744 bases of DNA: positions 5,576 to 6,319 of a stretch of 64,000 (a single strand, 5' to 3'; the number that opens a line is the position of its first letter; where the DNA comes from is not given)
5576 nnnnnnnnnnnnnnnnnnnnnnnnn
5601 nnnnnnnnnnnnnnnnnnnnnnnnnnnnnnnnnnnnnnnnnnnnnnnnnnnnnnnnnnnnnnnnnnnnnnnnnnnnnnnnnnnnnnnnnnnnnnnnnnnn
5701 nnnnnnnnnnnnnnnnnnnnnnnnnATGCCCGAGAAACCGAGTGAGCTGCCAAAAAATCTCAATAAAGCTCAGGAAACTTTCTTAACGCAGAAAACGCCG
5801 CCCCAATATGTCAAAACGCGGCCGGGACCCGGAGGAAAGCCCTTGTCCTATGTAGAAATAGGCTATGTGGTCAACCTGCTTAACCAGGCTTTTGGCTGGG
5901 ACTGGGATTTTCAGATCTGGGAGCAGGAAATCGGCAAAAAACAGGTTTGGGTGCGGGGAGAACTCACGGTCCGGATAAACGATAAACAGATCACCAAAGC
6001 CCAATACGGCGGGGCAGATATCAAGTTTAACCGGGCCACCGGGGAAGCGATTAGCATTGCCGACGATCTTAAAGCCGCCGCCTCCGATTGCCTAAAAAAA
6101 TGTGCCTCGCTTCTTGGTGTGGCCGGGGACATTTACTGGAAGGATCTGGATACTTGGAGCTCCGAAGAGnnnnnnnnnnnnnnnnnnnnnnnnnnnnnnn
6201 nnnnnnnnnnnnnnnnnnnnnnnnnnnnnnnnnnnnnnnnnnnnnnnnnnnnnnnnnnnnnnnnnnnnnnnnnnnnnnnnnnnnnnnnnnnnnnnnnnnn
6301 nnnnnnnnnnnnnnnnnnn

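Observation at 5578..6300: Orphan Rad52-family single-strand annealing protein next to tRNA-Leu, followed by a structured ~130-nt element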

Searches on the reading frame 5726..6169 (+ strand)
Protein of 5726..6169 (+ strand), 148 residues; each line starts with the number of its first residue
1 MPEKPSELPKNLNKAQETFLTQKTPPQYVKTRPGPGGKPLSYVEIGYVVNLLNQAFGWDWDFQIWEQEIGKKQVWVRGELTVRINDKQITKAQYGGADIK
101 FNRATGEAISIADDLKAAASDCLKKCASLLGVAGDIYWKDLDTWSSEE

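Call 4: search_protein_families(library=pfam, proteins=[window:5726-6169:+], max_evalue=1)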
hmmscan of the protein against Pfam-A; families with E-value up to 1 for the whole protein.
window:5726-6169:+ (148 aa): 1 family
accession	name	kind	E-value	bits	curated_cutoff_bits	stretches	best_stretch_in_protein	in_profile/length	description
PF04098.21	Rad52_Rad22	-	8e-11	42.5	20.3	1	17-134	6-131/153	Rad52/22 family double-strand break repair protein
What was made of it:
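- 5726..6172 (+): Rad52-family ssDNA-binding/annealing protein, 148 aa. Pfam PF04098, 42.5 bits against a cutoff of 20.3 (call 4).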

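Call 11: find_homologous_proteins(query=window:5726-6169:+)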
Query window:5726-6169:+ (148 aa): 352 proteins with E <= 0.001 among 360 candidates; the best 120 are listed.
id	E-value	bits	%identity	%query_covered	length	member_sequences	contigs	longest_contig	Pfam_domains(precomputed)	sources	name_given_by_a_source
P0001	9.9e-89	313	92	99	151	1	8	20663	PF04098.22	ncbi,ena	-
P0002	8.6e-84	297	87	100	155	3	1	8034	PF04098.22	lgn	-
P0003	2.4e-76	273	86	93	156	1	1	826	PF04098.22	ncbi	-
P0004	3.1e-75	269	80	99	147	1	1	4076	PF04098.22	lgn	-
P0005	9.7e-75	268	79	98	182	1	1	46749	PF04098.22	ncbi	-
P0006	1.1e-73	264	79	98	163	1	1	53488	PF04098.22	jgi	jgi:hypothetical protein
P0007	1.8e-73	263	81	95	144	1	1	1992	PF04098.22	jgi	-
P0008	1.5e-72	260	80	98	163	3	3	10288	PF04098.22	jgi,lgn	jgi:hypothetical protein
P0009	3.4e-72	259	73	99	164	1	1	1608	PF04098.22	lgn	-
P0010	3.4e-71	256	74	97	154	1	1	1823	PF04098.22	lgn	-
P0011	4.6e-71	256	73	100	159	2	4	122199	PF04098.22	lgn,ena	-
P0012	5.3e-70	252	74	98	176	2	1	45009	PF04098.22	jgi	jgi:recombination DNA repair RAD52 pathway protein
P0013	6.3e-70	252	75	95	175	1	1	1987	PF04098.22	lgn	-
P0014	8.1e-70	252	73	95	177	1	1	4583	PF04098.22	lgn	-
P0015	8.2e-70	252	71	97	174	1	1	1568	PF04098.22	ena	-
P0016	8.4e-70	251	73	95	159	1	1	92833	PF04098.22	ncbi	-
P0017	9.6e-70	251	72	98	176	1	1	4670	PF04098.22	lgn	-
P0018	9.7e-70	251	75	95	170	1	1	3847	PF04098.22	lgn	-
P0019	1.3e-69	251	72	99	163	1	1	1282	PF04098.22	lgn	-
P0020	1.6e-69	251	72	94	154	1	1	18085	PF04098.22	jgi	jgi:recombination DNA repair RAD52 pathway protein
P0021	1.8e-69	250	77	96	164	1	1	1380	PF04098.22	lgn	-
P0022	1.8e-69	250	74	95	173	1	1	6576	PF04098.22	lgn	-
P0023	2.1e-69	250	79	92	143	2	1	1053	PF04098.22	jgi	jgi:hypothetical protein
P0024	2.8e-69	250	74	97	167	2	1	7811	PF04098.22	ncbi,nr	ncbi:RAD52 family DNA repair protein [Patescibacteria group bacterium]|nr:RAD52 family DNA repair pr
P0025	3.5e-69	249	75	94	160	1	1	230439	PF04098.22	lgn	-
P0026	4.3e-69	249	71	98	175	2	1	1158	PF04098.22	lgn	-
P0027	5.8e-69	249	75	96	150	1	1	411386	PF04098.22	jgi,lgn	jgi:recombination DNA repair RAD52 pathway protein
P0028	6.1e-69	249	72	95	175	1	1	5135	PF04098.22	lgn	-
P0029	7.0e-69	249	72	99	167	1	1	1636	PF04098.22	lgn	-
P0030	9.1e-69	248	72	96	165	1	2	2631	PF04098.22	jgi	jgi:recombination DNA repair RAD52 pathway protein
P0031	9.2e-69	248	72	99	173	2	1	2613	PF04098.22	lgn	-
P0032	9.6e-69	248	71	99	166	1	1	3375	PF04098.22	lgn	-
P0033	9.7e-69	248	73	96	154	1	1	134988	PF04098.22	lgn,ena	-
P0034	1.2e-68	248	69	99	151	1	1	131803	PF04098.22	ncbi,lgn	-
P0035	1.6e-68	247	72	97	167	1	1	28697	PF04098.22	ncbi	-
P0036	1.6e-68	247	73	95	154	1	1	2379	PF04098.22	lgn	-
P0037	1.7e-68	247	67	99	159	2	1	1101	PF04098.22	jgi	-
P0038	2.8e-68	247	71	95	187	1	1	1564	PF04098.22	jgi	jgi:hypothetical protein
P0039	3.6e-68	246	71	98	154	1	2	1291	PF04098.22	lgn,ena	-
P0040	3.7e-68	246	71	95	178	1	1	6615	PF04098.22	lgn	-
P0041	3.9e-68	246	80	93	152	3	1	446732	PF04098.22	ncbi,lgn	-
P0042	4.0e-68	246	73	99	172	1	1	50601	PF04098.22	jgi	jgi:recombination DNA repair RAD52 pathway protein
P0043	5.6e-68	246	72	96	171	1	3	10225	PF04098.22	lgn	-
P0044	5.7e-68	246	70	97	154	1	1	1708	PF04098.22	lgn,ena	-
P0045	5.8e-68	246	76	95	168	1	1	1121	PF04098.22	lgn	-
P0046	7.0e-68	245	71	100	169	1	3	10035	PF04098.22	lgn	-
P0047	7.2e-68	245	73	99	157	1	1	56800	PF04098.22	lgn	-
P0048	7.3e-68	245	74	96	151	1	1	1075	PF04098.22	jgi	jgi:hypothetical protein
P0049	7.4e-68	245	70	100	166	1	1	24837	PF04098.22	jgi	jgi:hypothetical protein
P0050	8.4e-68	245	73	96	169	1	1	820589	PF04098.22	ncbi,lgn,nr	ncbi:MAG: hypothetical protein HYW45_04150 [Candidatus Daviesbacteria bacterium]|nr:MAG: hypothetica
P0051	8.9e-68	245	71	97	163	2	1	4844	PF04098.22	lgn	-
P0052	9.6e-68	245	69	97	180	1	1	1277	PF04098.22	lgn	-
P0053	1.1e-67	245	73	95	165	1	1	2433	PF04098.22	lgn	-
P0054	1.2e-67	245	74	95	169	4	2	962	PF04098.22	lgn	-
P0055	1.2e-67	244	72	99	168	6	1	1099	PF04098.22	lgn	-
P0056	1.3e-67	244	66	99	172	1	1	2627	PF04098.22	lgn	-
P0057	1.6e-67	244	72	95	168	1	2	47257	PF04098.22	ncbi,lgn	-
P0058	1.7e-67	244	71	96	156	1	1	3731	PF04098.22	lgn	-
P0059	1.7e-67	244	75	95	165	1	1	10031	PF04098.22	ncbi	-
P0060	1.8e-67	244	76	94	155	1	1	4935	PF04098.22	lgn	-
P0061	1.8e-67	244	73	97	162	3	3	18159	PF04098.22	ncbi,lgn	-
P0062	2.1e-67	244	74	93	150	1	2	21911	PF04098.22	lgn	-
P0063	2.1e-67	244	72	97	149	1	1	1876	PF04098.22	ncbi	-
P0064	3.2e-67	243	69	97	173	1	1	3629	PF04098.22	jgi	jgi:hypothetical protein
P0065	3.8e-67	243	74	96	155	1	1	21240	PF04098.22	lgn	-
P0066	4.6e-67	243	71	97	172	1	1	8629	PF04098.22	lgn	-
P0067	4.7e-67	243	74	95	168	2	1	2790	PF04098.22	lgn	-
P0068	4.9e-67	243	74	95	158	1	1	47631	PF04098.22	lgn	-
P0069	5.2e-67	242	76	91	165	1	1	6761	PF04098.22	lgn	-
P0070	5.4e-67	242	72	95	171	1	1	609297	PF04098.22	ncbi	-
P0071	5.5e-67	242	72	95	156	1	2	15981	PF04098.22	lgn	-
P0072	5.6e-67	242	76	95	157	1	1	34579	PF04098.22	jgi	jgi:hypothetical protein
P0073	6.1e-67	242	73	93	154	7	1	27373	PF04098.22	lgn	-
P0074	9.1e-67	242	69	99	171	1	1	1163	PF04098.22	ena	-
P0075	9.4e-67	242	76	94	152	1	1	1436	PF04098.22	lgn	-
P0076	1.1e-66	241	70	95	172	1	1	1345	PF04098.22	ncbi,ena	-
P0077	1.1e-66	241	70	96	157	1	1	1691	PF04098.22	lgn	-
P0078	1.1e-66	241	70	98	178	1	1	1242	PF04098.22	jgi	jgi:hypothetical protein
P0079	1.3e-66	241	71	95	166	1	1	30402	PF04098.22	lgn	-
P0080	1.4e-66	241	67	100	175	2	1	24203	PF04098.22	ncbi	-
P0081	1.5e-66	241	71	96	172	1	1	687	PF04098.22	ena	-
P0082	1.5e-66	241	70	97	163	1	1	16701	PF04098.22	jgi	jgi:hypothetical protein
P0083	1.7e-66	241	68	99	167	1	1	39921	PF04098.22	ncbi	-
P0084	1.9e-66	241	67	97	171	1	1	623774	PF04098.22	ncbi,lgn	-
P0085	2.0e-66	241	66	100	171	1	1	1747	PF04098.22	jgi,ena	-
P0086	2.1e-66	240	73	95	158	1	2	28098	PF04098.22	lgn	-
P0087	2.7e-66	240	77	93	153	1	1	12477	PF04098.22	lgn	-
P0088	2.9e-66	240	72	95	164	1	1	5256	PF04098.22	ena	-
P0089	3.0e-66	240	72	95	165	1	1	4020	PF04098.22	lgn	-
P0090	3.2e-66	240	72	98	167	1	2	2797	PF04098.22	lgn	-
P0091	3.2e-66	240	72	95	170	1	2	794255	PF04098.22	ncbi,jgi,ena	-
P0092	3.8e-66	240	70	95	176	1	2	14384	PF04098.22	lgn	-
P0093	3.9e-66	240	71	95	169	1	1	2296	PF04098.22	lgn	-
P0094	4.5e-66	239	72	97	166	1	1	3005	PF04098.22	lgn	-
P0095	5.5e-66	239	66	99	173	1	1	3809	PF04098.22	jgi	jgi:recombination DNA repair RAD52 pathway protein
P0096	6.9e-66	239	71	98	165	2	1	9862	PF04098.22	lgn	-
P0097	7.8e-66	239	73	95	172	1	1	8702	PF04098.22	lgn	-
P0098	8.1e-66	239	70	93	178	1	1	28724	PF04098.22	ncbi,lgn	-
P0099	8.1e-66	239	67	99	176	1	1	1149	PF04098.22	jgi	jgi:recombination DNA repair RAD52 pathway protein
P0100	8.2e-66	239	71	95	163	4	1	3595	PF04098.22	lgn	-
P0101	9.1e-66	238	70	95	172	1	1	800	PF04098.22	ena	-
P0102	9.4e-66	238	69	97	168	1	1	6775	PF04098.22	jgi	jgi:hypothetical protein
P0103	1.1e-65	238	73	94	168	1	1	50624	PF04098.22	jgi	jgi:hypothetical protein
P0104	1.1e-65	238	70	96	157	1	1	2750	PF04098.22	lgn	-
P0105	1.1e-65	238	70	95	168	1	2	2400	PF04098.22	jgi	jgi:hypothetical protein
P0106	1.4e-65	238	71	95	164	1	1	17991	PF04098.22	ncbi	-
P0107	1.5e-65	238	72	97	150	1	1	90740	PF04098.22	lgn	-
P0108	1.5e-65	238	73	95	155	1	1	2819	PF04098.22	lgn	-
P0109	2.3e-65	237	71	95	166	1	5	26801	PF04098.22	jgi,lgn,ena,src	-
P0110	2.9e-65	237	70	100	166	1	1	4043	PF04098.22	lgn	-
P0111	3.1e-65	237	73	93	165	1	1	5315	PF04098.22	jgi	-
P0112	3.2e-65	237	70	97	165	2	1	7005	PF04098.22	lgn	-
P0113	3.4e-65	237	73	95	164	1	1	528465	PF04098.22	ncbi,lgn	-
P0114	3.8e-65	236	74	93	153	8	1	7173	PF04098.22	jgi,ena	-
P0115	3.9e-65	236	68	100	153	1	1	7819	PF04098.22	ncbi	-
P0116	3.9e-65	236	68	95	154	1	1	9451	PF04098.22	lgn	-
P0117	4.0e-65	236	70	96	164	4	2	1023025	PF04098.22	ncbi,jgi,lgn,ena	-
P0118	4.1e-65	236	73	91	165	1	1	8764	PF04098.22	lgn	-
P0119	4.2e-65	236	71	98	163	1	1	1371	PF04098.22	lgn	-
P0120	5.6e-65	236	69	97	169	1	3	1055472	PF04098.22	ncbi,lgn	-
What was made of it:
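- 5726..6172 (+): More than 350 homologs at 65-92% identity (call 11).
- On Rad52/Rad22 family (Pfam PF04098): All 120 listed homologs carry PF04098 (call 11).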

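Call 15: find_related_loci(query=A1, collection=genome_contigs, flank=4000)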
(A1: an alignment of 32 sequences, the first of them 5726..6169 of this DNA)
Query A1 (148 aa) in genome_contigs; peptide patterns used: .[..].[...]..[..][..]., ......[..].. (x = any residue, [..] = any of these).
121 stretches matched a pattern; 58 encode a relative of the query (tblastn E <= 1e-3); 58 distinct loci.
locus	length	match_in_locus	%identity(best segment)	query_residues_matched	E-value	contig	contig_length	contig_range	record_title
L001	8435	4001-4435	79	3-147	4e-78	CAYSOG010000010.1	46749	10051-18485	MAG TPA_asm: uncultured Gammaproteobacteria bacterium isolate SRP200132_co1_489 genome assembly, contig: NODE_1216_lengt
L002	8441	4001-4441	72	1-147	3e-73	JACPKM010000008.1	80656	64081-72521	MAG: Candidatus Daviesbacteria bacterium isolate NC_groundwater_494_Ag_S-0.1um_37_28 S35_SO-1_scaffold_33475, whole geno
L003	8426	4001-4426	73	7-148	4e-72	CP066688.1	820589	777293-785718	MAG: Candidatus Daviesbacteria bacterium isolate NC_groundwater_497_Ag_S-0.1um_39_22 chromosome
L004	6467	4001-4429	73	5-147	2e-72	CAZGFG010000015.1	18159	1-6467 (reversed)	MAG TPA_asm: uncultured Gammaproteobacteria bacterium isolate binchicken_co125_1135 genome assembly, contig: NODE_6244_l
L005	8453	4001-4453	69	1-147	4e-72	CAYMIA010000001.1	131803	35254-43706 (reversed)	MAG TPA_asm: uncultured Gammaproteobacteria bacterium isolate SRP200132_co1_145 genome assembly, contig: NODE_113_length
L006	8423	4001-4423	75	4-145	8e-72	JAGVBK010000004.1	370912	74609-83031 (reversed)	MAG: Candidatus Shapirobacteria bacterium isolate DeMMO6_54 c_000000064601, whole genome shotgun sequence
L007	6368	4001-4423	74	8-148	1e-71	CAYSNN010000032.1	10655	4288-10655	MAG TPA_asm: uncultured Gammaproteobacteria bacterium isolate binchicken_co251_42 genome assembly, contig: NODE_8771_len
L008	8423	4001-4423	72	8-148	4e-71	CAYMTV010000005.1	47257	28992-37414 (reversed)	MAG TPA_asm: uncultured Gammaproteobacteria bacterium isolate binchicken_co38_1053 genome assembly, contig: NODE_1647_le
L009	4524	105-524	74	8-147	1e-70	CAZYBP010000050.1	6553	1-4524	MAG TPA_asm: uncultured Gammaproteobacteria bacterium isolate binchicken_co227_340 genome assembly, contig: NODE_24013_l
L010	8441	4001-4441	71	3-148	9e-71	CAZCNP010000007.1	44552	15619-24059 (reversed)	MAG TPA_asm: uncultured Gammaproteobacteria bacterium isolate binchicken_co38_1123 genome assembly, contig: NODE_1789_le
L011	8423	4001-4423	72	8-148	5e-70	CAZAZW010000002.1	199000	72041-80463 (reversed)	MAG TPA_asm: uncultured Gammaproteobacteria bacterium isolate SRP090828_co2_161 genome assembly, contig: NODE_16_length_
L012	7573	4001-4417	70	7-145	4e-70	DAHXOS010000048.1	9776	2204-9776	MAG TPA_asm: bacterium isolate clean1861 k141_163013, whole genome shotgun sequence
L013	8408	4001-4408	71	7-142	5e-69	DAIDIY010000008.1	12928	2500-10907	MAG TPA_asm: Candidatus Daviesbacteria bacterium isolate clean373 k141_1397063, whole genome shotgun sequence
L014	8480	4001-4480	64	1-148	6e-69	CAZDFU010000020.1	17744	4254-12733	MAG TPA_asm: uncultured Gammaproteobacteria bacterium isolate binchicken_co251_985 genome assembly, contig: NODE_4354_le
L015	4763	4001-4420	71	8-147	6e-69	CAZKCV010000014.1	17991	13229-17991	MAG TPA_asm: uncultured Gammaproteobacteria bacterium isolate binchicken_co251_142 genome assembly, contig: NODE_4259_le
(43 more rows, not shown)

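Call 19: find_encoding_contigs(protein=P0001, flank=4000, max_places=8)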
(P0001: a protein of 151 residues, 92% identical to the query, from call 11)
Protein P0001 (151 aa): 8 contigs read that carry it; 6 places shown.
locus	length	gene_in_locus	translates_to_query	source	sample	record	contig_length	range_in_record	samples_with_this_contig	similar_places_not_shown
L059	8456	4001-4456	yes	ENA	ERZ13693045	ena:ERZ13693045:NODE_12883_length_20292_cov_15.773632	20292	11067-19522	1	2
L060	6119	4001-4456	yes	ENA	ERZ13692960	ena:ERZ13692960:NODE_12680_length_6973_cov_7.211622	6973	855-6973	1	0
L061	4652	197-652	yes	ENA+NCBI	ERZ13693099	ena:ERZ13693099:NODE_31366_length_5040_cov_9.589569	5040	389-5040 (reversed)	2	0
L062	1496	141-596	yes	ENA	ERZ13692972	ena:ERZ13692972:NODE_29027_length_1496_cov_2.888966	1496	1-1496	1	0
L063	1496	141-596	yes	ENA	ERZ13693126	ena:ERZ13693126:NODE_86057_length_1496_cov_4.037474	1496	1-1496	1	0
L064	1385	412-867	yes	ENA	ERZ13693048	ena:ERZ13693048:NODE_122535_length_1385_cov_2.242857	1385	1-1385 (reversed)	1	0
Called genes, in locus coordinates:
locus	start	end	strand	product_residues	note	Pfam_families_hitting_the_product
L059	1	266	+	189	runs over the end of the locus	PF00293:NUDIX (weak)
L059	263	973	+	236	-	PF00106:adh_short, PF05368:NmrA, PF13460:NAD_binding_10, PF13561:adh_short_C2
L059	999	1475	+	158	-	-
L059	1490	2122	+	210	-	PF01725:Ham1p_like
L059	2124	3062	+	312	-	PF02449:Glyco_hydro_42, PF00331:Glyco_hydro_10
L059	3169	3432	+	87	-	PF04014:MazE_antitoxin (weak)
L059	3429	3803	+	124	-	PF01850:PIN (weak)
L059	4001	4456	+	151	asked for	PF04098:Rad52_Rad22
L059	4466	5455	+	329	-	-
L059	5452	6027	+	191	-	PF08207:EFP_N, PF01132:EFP, PF09285:Elong-fact-P_C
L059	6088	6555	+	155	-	-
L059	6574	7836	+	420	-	PF05977:MFS_3, PF07690:MFS_1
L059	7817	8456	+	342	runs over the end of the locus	PF01790:LGT, PF01258:zf-dskA_traR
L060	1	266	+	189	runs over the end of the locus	PF00293:NUDIX (weak)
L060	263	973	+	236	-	PF00106:adh_short, PF05368:NmrA, PF13460:NAD_binding_10, PF13561:adh_short_C2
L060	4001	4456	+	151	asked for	PF04098:Rad52_Rad22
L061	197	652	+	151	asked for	PF04098:Rad52_Rad22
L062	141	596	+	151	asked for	PF04098:Rad52_Rad22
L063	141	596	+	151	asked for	PF04098:Rad52_Rad22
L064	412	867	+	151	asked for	PF04098:Rad52_Rad22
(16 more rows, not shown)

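Call 20: find_encoding_contigs(protein=P0002, flank=4000, max_places=4)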
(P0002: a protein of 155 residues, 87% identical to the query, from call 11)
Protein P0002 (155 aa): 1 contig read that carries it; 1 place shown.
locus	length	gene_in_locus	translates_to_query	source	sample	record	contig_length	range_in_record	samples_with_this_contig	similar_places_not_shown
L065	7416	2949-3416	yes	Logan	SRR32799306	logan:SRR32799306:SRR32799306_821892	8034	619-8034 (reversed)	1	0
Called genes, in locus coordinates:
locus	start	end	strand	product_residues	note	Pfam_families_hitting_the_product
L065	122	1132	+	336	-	PF13483:Lactamase_B_3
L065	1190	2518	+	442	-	PF00772:DnaB, PF03796:DnaB_C, PF06745:ATPase (faint), PF13481:AAA_25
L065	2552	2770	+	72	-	-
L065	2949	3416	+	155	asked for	PF04098:Rad52_Rad22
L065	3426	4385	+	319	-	PF01784:DUF34_NIF3 (faint)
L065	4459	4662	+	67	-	-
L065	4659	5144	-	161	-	-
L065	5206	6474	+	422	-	PF05977:MFS_3, PF07690:MFS_1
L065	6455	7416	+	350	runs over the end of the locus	PF01790:LGT, PF01258:zf-dskA_traR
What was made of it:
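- The flank upstream of the tRNA also varies: dnaB in the window and L065, mazE/PIN in L059 (calls 19, 20).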

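Call 28: find_encoding_contigs(protein=window:5726-6169:+, flank=3000, max_places=10)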
Protein window:5726-6169:+ (148 aa): no gene with exactly this product is on record in the collection.

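Call 33: search_solved_structures(query=A1, max_evalue=1, show_alignments=3)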
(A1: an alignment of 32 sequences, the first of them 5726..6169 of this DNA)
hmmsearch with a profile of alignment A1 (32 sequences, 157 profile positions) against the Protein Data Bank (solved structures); distinct sequences matched with E-value up to 1: 11.
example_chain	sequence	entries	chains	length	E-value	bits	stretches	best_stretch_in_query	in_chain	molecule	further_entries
1h2i_A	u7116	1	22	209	1.5e-06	31.2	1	19-75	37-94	DNA REPAIR PROTEIN RAD52 HOMOLOG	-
1kn0_A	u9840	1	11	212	1.6e-06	31.1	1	19-75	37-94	Rad52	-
5xs0_A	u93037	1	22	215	1.7e-06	31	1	19-75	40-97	DNA repair protein RAD52 homolog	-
5xrz_A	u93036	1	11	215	2.3e-06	30.6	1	19-75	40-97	DNA repair protein RAD52 homolog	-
5jrb_A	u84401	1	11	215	2.3e-06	30.6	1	19-75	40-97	DNA repair protein RAD52 homolog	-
8ril_A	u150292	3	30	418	5e-06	29.5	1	19-75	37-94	DNA repair protein RAD52 homolog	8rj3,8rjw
8h1p_A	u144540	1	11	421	5.1e-06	29.5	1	19-75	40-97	DNA repair protein RAD52 homolog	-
8bjm_A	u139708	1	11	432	5.3e-06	29.4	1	19-75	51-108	DNA repair protein RAD52 homolog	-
8tkq_A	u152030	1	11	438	5.5e-06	29.4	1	19-75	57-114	DNA repair protein RAD52 homolog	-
8g3g_J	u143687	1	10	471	8.8e-05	25.4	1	19-69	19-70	DNA repair and recombination protein RAD52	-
7w5z_T1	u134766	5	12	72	0.86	12.5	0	95-143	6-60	Tim10/DDP family zinc finger protein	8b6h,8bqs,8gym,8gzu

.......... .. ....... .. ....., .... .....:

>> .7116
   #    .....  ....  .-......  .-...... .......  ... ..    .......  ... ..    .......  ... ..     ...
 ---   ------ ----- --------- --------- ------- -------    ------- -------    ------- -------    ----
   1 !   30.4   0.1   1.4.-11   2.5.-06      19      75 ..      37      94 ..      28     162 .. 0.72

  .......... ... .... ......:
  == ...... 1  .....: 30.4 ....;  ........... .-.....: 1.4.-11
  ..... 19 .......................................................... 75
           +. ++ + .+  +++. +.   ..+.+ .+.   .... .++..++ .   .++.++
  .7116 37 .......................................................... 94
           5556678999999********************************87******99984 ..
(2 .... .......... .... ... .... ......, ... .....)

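Call 34: search_protein_families(library=ncbifam, proteins=[window:5726-6169:+], max_evalue=1)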
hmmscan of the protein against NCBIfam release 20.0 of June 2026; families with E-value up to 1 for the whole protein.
window:5726-6169:+ (148 aa): 2 families
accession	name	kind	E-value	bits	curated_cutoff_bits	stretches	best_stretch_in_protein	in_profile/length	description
TIGR00607.1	rad52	subfamily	2.5e-07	30.4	224.8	1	18-70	4-57/161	DNA repair protein, RAD52 family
NF000349.1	mfpA_AE000516.2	equivalog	0.12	12.2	360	1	84-136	114-166/183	pentapeptide repeat protein MfpA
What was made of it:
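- On Rad52/Rad22 family (Pfam PF04098): TIGR00607 rad52 matches only partially: 30.4 bits against a cutoff of 224.8 (call 34).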

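Call 35: search_protein_families(library=phrogs, proteins=[window:5726-6169:+], max_evalue=1)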
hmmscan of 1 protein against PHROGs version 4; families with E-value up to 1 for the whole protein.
window:5726-6169:+ (148 aa): 4 families
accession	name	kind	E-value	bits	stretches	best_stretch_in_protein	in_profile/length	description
phrog_37405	-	unknown function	7.4e-31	108.7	1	12-137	24-151/221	-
phrog_7838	-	DNA, RNA and nucleotide metabolism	3.2e-06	27.9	1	44-142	34-148/242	exonuclease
phrog_37089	-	other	0.00038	21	1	38-132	40-146/268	recombinase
phrog_7792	-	unknown function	0.0018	18.6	1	57-141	57-144/255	-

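Call 40: find_encoding_contigs(protein=P0050, flank=6000, max_places=2)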
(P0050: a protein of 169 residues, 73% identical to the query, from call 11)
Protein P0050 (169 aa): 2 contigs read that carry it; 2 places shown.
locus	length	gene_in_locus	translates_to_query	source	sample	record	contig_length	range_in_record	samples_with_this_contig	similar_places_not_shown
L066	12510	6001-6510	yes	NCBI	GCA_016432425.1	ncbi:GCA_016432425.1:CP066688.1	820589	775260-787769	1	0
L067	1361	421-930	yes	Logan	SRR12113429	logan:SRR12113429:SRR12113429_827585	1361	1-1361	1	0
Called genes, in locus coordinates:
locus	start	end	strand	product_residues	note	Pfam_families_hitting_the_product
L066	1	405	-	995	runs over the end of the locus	PF00005:ABC_tran (faint), PF02463:SMC_N (faint), PF03193:RsgA_GTPase (faint), PF13175:AAA_15 (faint), PF13191:AAA_16 (faint), PF13304:AAA_21 (faint), PF17760:UvrA_inter, PF17755:UvrA_DNA-bind, +5 more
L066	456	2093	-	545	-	PF13231:PMT_2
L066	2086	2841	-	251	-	-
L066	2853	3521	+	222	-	PF00535:Glycos_transf_2, PF10111:Glyco_tranf_2_2, PF13641:Glyco_tranf_2_3 (weak)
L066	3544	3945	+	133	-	-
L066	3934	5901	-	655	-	PF00270:DEAD (faint), PF04851:ResIII, PF17757:UvrB_inter, PF27431:UvrB_3rd, PF00271:Helicase_C, PF12344:UvrB, PF02151:UVR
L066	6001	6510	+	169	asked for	PF04098:Rad52_Rad22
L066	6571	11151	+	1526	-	PF06848:Disaggr_repeat (weak), PF19403:SpaA_2 (faint), PF24514:SpaA_4, PF24514:SpaA_4, PF17210:SdrD_B (weak), PF13620:CarboxypepD_reg (weak), PF17210:SdrD_B, PF00041:fn3, +2 more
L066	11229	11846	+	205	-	PF01726:LexA_DNA_bind, PF00717:Peptidase_S24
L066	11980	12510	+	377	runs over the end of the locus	PF00589:Phage_integrase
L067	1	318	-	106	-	?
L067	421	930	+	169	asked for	PF04098:Rad52_Rad22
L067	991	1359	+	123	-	?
